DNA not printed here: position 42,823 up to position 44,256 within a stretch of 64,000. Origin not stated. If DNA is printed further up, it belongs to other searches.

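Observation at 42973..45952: wHTH + Cys/His domain + TiaS-kinase-domain-like protein translationally coupled to a stand-alone condensation-type enzyme (and a HEAT protein), inside the ACT-hom operon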

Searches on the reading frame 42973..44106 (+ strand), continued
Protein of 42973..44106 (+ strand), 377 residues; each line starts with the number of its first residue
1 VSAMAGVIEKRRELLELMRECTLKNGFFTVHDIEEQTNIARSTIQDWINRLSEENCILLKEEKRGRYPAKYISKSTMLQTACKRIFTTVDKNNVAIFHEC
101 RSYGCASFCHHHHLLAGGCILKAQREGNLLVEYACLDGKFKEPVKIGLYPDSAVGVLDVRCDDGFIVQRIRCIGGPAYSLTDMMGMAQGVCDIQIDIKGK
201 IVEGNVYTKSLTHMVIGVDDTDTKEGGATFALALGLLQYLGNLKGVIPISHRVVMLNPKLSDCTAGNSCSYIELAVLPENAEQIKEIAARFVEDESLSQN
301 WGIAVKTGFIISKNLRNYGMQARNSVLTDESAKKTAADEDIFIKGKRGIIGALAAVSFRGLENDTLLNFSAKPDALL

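Call 54: find_encoding_contigs(protein=P0449, flank=8000, max_places=1)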
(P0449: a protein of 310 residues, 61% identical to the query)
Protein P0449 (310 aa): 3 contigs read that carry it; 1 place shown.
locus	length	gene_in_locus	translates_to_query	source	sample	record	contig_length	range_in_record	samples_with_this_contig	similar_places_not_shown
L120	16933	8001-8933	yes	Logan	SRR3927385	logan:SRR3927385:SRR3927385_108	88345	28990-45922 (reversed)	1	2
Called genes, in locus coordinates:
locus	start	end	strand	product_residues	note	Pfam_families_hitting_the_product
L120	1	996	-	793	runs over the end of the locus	PF17244:CDC24_OB3 (faint), PF21473:OB_Ssb-like (faint), PF21669:SHLD2_OB1 (faint), PF01336:tRNA_anti-codon, PF08646:Rep_fac-A_C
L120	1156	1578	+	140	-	PF01047:MarR, PF12802:MarR_2, PF13463:HTH_27 (weak), PF13412:HTH_24 (weak)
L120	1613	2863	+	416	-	PF00330:Aconitase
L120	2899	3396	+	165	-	PF00694:Aconitase_C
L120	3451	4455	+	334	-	PF00180:Iso_dh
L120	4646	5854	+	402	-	PF00266:Aminotran_5, PF01041:DegT_DnrJ_EryC1, PF01212:Beta_elim_lyase (weak), PF00155:Aminotran_1_2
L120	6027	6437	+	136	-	PF00885:DMRL_synthase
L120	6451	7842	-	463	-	PF07690:MFS_1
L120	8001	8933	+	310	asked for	PF22641:TiaS_TCKD, PF08489:TiaS_FLD (faint)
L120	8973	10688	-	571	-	PF00535:Glycos_transf_2, PF13641:Glyco_tranf_2_3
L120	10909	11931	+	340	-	PF00731:AIRC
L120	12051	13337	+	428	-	PF20695:UbiD_N, PF01977:UbiD, PF20696:UbiD_C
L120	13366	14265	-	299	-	PF04055:Radical_SAM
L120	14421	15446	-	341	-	PF00586:AIRS, PF02769:AIRS_C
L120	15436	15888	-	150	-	PF06180:CbiK (weak), PF01903:CbiX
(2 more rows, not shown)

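Call 55: find_encoding_contigs(protein=P0476, flank=8000, max_places=1)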
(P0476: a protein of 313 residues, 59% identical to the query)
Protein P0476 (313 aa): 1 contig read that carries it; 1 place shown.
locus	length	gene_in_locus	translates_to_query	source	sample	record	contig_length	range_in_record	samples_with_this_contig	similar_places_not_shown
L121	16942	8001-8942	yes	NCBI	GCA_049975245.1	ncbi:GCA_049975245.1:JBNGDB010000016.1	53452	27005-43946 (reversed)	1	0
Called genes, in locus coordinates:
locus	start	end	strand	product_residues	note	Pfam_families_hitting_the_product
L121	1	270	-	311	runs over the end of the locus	PF12826:HHH_2 (weak), PF14520:HHH_5, PF00154:RecA_N, PF13481:AAA_25, PF08423:Rad51, PF06745:ATPase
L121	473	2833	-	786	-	PF13742:tRNA_anti_2 (faint), PF01336:tRNA_anti-codon, PF01336:tRNA_anti-codon (weak), PF16900:REPA_OB_2 (weak), PF17244:CDC24_OB3 (weak), PF01336:tRNA_anti-codon, PF17244:CDC24_OB3 (weak), PF08646:Rep_fac-A_C, +3 more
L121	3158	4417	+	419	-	PF00330:Aconitase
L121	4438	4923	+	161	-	PF00694:Aconitase_C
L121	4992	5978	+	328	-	PF00180:Iso_dh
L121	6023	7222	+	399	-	PF00155:Aminotran_1_2 (weak), PF00266:Aminotran_5, PF01041:DegT_DnrJ_EryC1, PF01212:Beta_elim_lyase (weak)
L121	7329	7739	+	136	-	PF00885:DMRL_synthase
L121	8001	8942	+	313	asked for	PF22641:TiaS_TCKD, PF08489:TiaS_FLD (faint)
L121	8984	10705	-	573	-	PF00535:Glycos_transf_2, PF10111:Glyco_tranf_2_2, PF13641:Glyco_tranf_2_3 (weak)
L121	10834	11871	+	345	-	PF00731:AIRC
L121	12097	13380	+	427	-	PF20695:UbiD_N (weak), PF01977:UbiD, PF20696:UbiD_C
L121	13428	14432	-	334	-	PF04055:Radical_SAM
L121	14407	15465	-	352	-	PF00586:AIRS, PF02769:AIRS_C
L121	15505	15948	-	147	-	PF06180:CbiK (weak), PF01903:CbiX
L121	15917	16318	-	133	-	PF12172:zf-ChsH2, PF01796:OB_ChsH2_C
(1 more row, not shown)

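Call 56: search_protein_families(library=ncbifam, proteins=[L119:8944-9834:+, L119:9816-10796:+, L119:10793-12004:+, L119:11985-13124:+, L119:13108-14322:+, L119:14319-14789:+, L119:14786-15598:+, L119:15595-16566:+], max_evalue=1e-10)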
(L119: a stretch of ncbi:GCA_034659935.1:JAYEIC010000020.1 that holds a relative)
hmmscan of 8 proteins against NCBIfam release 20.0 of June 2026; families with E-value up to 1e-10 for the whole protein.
L119:8944-9834:+ (296 aa): 1 family
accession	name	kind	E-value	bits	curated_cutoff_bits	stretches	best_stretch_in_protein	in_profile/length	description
TIGR03280.1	methan_mark_11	hypoth_equivalog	2.8e-97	325.4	255.8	1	11-290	1-291/292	methanogenesis marker protein 11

L119:9816-10796:+ (326 aa): 3 families
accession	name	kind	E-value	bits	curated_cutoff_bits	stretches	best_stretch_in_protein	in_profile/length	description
NF045502.1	variant_rSAM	domain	1.1e-18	67.4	125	1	110-297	145-354/357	radical SAM protein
NF053743.1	LipS2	equivalog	7.1e-14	51.9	270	1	95-275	21-207/292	LipS2 family lipoyl synthase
TIGR04043.1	rSAM_MSMEG_0568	hypoth_equivalog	7.2e-13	48.2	303.7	1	111-319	125-348/354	MSMEG_0568 family radical SAM protein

L119:10793-12004:+ (403 aa): 1 family
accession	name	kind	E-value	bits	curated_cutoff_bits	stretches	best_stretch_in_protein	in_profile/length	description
TIGR03336.1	IOR_alpha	equivalog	2.7e-42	144.9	650.9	2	33-154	47-169/595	indolepyruvate ferredoxin oxidoreductase subunit alpha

L119:11985-13124:+ (379 aa): 18 families
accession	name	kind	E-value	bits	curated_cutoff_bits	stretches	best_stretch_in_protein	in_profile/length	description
NF002085.0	PRK00915.1-2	subfamily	5.3e-137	457.6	517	1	4-373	12-382/504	2-isopropylmalate synthase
TIGR02090.1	LEU1_arch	subfamily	1e-130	436.1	484.75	1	6-367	1-363/363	isopropylmalate/citramalate/homocitrate synthases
NF041069.1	IPMS_Sufob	equivalog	8.6e-111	370.8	600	1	6-369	1-367/371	isopropylmalate synthase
TIGR02660.1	nifV_homocitr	equivalog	3.6e-109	365.4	462.9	1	6-357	2-354/365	homocitrate synthase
NF002086.0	PRK00915.1-3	equivalog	8e-108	361.1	532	1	4-375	5-389/516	2-isopropylmalate synthase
NF002088.0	PRK00915.1-5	equivalog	1.8e-107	360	697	1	5-376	3-387/514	2-isopropylmalate synthase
TIGR02146.1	LysS_fung_arch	equivalog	9.2e-102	340.8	413.55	1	8-350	1-344/344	homocitrate synthase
TIGR00973.1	leuA_bact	equivalog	1.7e-101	340.2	598.7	1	6-378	2-387/494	2-isopropylmalate synthase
NF002087.0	PRK00915.1-4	equivalog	1.4e-98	330.7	729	1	5-377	6-392/516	2-isopropylmalate synthase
NF002084.0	PRK00915.1-1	equivalog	6.7e-82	275.7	748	1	5-361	4-373/523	2-isopropylmalate synthase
TIGR00977.1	citramal_synth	equivalog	2.4e-61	207.6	450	1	6-338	2-350/526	citramalate synthase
NF042433.1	CitmalDyn_Leptosp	equivalog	9e-47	159.8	950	1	5-371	7-384/514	(R)-citramalate synthase CimA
NF042434.1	IPMS_Lepto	equivalog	3.7e-46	157.8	500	1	3-354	3-372/374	2-isopropylmalate synthase LeuA2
NF006049.0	PRK08195.1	subfamily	1.5e-20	73.5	229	1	2-254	4-258/344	4-hyroxy-2-oxovalerate/4-hydroxy-2-oxopentanoic acid aldolase,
TIGR03217.1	4OH_2_O_val_ald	equivalog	3.5e-18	65.9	286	1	6-246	3-245/334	4-hydroxy-2-oxovalerate aldolase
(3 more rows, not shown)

L119:13108-14322:+ (404 aa): 19 families
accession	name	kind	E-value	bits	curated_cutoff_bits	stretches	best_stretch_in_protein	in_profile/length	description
NF001614.1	PRK00402.1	subfamily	2.5e-150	500.8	385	1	11-401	17-415/415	aconitase/3-isopropylmalate dehydratase large subunit family protein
TIGR02086.1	IPMI_arch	subfamily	1.4e-148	495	410.15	1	11-402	10-411/411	3-isopropylmalate dehydratase/homoaconitate hydratase family large subunit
TIGR01343.1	hacA_fam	subfamily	8.4e-144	479.1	385.7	1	11-401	15-412/412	homoaconitate hydratase family protein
NF040615.1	HacA_Meth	equivalog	4.6e-127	424.2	550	1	12-400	17-418/419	homoaconitase large subunit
TIGR02083.1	LEU2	equivalog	9.8e-119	397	610.65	1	12-403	18-419/419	3-isopropylmalate dehydratase large subunit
NF005558.0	PRK07229.1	equivalog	1.3e-99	334.6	612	1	12-403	20-415/647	aconitate hydratase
TIGR01342.1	acon_putative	hypoth_equivalog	4.9e-83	279.4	719.15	1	13-403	18-412/655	putative aconitate hydratase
NF009116.0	PRK12466.1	subfamily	6.6e-79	265.7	531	2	21-229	29-248/472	3-isopropylmalate dehydratase large subunit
NF004016.0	PRK05478.1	subfamily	2.7e-73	247.1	510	2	21-228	28-245/468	3-isopropylmalate dehydratase large subunit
TIGR00139.1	h_aconitase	equivalog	2.7e-63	214.5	529.9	2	13-227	24-240/709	homoaconitase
TIGR00170.1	leuC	equivalog_domain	2.1e-59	201.4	560.25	2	21-227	27-243/466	3-isopropylmalate dehydratase large subunit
TIGR01340.1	aconitase_mito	equivalog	3.3e-46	158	825.35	1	16-397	51-472/745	aconitate hydratase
NF006690.0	PRK09238.1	equivalog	6e-40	137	782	1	240-402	653-816/852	bifunctional aconitate hydratase 2/2-methylisocitrate dehydratase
NF008503.0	PRK11413.1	equivalog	7.5e-33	113.4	641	2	91-266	128-306/753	hydratase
TIGR00117.1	acnB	equivalog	4.7e-30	104.1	1287.2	1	241-403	653-815/844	bifunctional aconitate hydratase 2/2-methylisocitrate dehydratase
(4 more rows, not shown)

L119:14319-14789:+ (156 aa): 9 families
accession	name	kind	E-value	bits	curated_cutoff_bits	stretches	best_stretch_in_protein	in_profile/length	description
TIGR02087.1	LEUD_arch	subfamily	1e-47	161.8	108.95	1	5-153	2-155/157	LeuD/DmdB family oxidoreductase small subunit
NF040625.1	HacB2_Meth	equivalog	2.6e-46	157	230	1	2-152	4-156/161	homoaconitase small subunit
TIGR02084.1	leud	equivalog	9.4e-42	142.3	245.85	1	4-152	1-154/156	3-isopropylmalate dehydratase small subunit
NF040604.2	HacB_Meth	equivalog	9.5e-39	132.8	230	1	1-153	2-158/159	homoaconitase small subunit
NF010629.0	PRK14023.1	equivalog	1.9e-32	112.4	229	1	9-155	7-157/166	homoaconitate hydratase small subunit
NF002458.0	PRK01641.1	subfamily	5.6e-24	84.8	167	1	4-101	9-119/202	3-isopropylmalate dehydratase small subunit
TIGR00171.1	leuD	equivalog_domain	4.7e-17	62.4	116.25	1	12-98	18-118/188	3-isopropylmalate dehydratase small subunit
TIGR00139.1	h_aconitase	equivalog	2.8e-12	45.8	529.9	1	7-104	536-636/709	homoaconitase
NF005558.0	PRK07229.1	equivalog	6.1e-11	41.6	612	1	7-98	476-573/647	aconitate hydratase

L119:14786-15598:+ (270 aa): 1 family
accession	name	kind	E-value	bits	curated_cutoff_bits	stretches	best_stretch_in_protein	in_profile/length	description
NF052538.2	CoM_XcbA_fam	subfamily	3.4e-20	72.5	150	1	19-261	36-290/293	XcbA family protein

L119:15595-16566:+ (323 aa): 16 families
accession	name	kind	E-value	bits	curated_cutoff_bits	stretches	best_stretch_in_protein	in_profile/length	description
TIGR02088.1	LEU3_arch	subfamily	6.2e-111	370.7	409.8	1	3-312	1-323/324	isopropylmalate/isohomocitrate dehydrogenases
NF040619.1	AksF_Meth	equivalog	9.6e-95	317.5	500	1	1-312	2-343/343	homoisocitrate dehydrogenase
NF040626.1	AksF2_Meth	equivalog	1.7e-94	316.9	540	1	2-317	3-331/333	homoisocitrate dehydrogenase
NF040855.1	iso_homocit_dh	equivalog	2.4e-87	293.4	680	1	2-318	3-321/345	isocitrate--homoisocitrate dehydrogenase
NF006529.0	PRK08997.1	equivalog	1.2e-80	271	510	1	2-315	5-334/335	isocitrate dehydrogenase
NF006673.0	PRK09222.1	equivalog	2.5e-75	254.3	509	1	2-308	6-328/482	NADP-dependent isocitrate dehydrogenase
NF002898.0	PRK03437.1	equivalog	4.9e-70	236.5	393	1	1-316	5-345/347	3-isopropylmalate dehydrogenase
TIGR02089.1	TTC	equivalog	2.2e-69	234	470.4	1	2-315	5-351/352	tartrate dehydrogenase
TIGR00175.1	mito_nad_idh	equivalog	4.6e-67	226.5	432.4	1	2-315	5-333/334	isocitrate dehydrogenase (NAD(+))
TIGR02924.1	ICDH_alpha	equivalog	1.7e-66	225.3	561.35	1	2-300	2-315/473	isocitrate dehydrogenase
TIGR00169.1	leuB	equivalog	3.2e-63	213.9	353.2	1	2-315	1-348/349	3-isopropylmalate dehydrogenase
NF006048.0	PRK08194.1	equivalog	1.5e-62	211.8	501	1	1-317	4-350/352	tartrate dehydrogenase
TIGR00183.1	prok_nadp_idh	equivalog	4.2e-44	151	567.3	2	180-301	274-395/417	isocitrate dehydrogenase (NADP(+))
NF005036.0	PRK06451.1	equivalog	1.7e-41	142.3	484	2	181-300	268-387/412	NADP-dependent isocitrate dehydrogenase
NF005425.0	PRK07006.1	equivalog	5.8e-38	130.7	490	2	180-298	274-392/416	NADP-dependent isocitrate dehydrogenase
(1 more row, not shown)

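Call 77: find_encoding_contigs(protein=P0542, flank=8000, max_places=1)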
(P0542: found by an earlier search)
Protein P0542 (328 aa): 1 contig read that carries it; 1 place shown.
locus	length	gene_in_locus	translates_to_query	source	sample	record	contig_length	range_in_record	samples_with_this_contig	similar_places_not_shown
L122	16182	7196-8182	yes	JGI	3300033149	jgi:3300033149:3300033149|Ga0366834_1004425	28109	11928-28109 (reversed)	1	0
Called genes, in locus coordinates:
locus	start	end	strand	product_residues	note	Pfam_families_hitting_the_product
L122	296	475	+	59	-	PF01614:IclR_C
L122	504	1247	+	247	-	PF13938:DUF4213, PF04016:DUF364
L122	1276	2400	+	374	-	PF02625:XdhC_CoxI, PF13478:XdhC_C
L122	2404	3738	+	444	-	PF00202:Aminotran_3, PF00155:Aminotran_1_2 (weak)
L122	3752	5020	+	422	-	PF01546:Peptidase_M20, PF07687:M20_dimer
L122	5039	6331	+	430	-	PF04015:DUF362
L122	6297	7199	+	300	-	PF01515:PTA_PTB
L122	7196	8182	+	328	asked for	PF22641:TiaS_TCKD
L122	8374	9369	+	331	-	PF00586:AIRS, PF02769:AIRS_C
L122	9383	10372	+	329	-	PF04055:Radical_SAM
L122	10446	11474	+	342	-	PF08240:ADH_N, PF16912:Glu_dehyd_C, PF00107:ADH_zinc_N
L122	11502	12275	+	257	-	PF00497:SBP_bac_3, PF10613:Lig_chan-Glu_bd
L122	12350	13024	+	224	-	PF00528:BPD_transp_1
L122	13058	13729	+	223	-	PF00528:BPD_transp_1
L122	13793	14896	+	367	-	PF00155:Aminotran_1_2, PF00266:Aminotran_5 (faint), PF01041:DegT_DnrJ_EryC1 (weak)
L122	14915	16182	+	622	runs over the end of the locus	PF01855:POR_N, PF14697:Fer4_21 (faint), PF12797:Fer4_2 (faint), PF02775:TPP_enzyme_C, PF13237:Fer4_10 (weak), PF13187:Fer4_9 (weak), PF00037:Fer4 (weak)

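Call 81: search_protein_families(library=phrogs, proteins=[window:42982-44106:+], max_evalue=0.001)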
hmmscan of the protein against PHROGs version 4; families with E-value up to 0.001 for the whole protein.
window:42982-44106:+ (374 aa): 0 families

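Call 82: search_protein_families(library=padloc, proteins=[window:42982-44106:+], max_evalue=0.001)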
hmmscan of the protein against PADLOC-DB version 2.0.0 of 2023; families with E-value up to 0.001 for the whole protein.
window:42982-44106:+ (374 aa): 0 families
